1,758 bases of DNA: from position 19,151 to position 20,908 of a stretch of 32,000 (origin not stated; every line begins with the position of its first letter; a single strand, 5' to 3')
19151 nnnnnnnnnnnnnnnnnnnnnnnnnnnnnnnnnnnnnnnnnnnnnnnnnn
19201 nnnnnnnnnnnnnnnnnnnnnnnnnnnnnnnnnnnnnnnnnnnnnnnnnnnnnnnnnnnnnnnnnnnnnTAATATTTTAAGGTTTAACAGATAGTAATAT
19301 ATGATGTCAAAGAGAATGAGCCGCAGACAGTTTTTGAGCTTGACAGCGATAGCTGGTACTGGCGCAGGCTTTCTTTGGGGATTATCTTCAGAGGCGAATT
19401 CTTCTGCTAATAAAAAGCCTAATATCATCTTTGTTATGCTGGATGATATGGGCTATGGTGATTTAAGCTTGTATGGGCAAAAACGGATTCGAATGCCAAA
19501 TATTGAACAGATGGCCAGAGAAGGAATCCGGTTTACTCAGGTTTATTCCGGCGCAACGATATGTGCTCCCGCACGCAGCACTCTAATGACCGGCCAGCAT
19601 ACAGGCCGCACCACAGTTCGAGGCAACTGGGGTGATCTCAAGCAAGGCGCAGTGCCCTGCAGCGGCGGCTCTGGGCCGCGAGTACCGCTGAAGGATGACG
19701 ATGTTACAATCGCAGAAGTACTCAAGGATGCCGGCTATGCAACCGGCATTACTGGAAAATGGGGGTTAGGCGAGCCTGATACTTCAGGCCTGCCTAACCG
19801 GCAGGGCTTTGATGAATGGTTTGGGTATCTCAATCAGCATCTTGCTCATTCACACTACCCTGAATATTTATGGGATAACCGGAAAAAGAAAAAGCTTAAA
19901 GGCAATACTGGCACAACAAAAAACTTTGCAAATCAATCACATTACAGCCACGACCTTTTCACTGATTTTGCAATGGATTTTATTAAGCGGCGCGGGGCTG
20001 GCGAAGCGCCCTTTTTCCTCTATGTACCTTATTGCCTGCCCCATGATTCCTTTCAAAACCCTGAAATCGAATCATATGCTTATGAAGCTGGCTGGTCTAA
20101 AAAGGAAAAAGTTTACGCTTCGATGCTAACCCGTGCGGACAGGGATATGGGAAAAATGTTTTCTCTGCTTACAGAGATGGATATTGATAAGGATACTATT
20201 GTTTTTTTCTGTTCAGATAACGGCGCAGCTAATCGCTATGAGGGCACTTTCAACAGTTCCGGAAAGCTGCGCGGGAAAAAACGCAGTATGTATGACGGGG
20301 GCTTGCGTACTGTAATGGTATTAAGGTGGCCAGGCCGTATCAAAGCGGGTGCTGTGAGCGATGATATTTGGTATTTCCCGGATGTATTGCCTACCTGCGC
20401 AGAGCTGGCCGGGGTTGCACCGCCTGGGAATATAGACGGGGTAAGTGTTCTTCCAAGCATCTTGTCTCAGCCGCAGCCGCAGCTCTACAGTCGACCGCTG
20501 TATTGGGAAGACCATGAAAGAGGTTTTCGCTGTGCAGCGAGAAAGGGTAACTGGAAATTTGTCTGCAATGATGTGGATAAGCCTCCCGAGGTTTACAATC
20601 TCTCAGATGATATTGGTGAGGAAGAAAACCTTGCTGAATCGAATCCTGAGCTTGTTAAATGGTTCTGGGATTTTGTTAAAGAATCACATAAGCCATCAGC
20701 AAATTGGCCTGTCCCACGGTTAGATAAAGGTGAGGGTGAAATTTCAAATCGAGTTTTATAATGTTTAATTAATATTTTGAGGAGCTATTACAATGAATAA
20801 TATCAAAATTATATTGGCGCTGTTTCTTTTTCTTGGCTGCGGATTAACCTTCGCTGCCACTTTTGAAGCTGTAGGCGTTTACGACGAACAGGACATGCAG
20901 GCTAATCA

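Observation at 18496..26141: Unrecognised ~230-aa module present three times in 8 kb, in three different protein architectures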

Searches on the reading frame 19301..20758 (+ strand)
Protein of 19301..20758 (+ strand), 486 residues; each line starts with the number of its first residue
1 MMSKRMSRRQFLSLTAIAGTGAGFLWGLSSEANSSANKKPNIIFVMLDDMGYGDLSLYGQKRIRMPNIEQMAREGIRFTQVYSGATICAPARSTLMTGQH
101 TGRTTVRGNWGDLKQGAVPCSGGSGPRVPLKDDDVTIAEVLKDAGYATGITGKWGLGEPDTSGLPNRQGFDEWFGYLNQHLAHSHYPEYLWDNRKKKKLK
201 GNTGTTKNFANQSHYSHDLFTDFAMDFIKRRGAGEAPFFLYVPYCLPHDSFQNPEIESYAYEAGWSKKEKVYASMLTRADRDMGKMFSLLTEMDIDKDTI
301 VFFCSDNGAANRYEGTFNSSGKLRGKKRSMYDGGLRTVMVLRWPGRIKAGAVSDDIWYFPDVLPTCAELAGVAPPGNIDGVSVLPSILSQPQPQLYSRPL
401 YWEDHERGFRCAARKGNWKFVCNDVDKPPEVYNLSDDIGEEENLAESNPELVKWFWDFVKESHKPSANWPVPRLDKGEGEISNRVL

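Call 7: search_protein_families(library=pfam, proteins=[window:19301-20758:+], max_evalue=0.01)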
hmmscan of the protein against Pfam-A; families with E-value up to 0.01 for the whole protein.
window:19301-20758:+ (486 aa): 3 families
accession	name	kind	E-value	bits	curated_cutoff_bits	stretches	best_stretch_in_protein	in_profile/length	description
PF00884.28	Sulfatase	-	1.3e-48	166.3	25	1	40-372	1-301/301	Sulfatase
PF16347.10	SGSH_C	-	3.7e-11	43.9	29.3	1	327-446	8-133/154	N-sulphoglucosamine sulphohydrolase, C-terminal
PF01663.27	Phosphodiest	-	1.9e-09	38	23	1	48-350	7-261/342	Type I phosphodiesterase / nucleotide pyrophosphatase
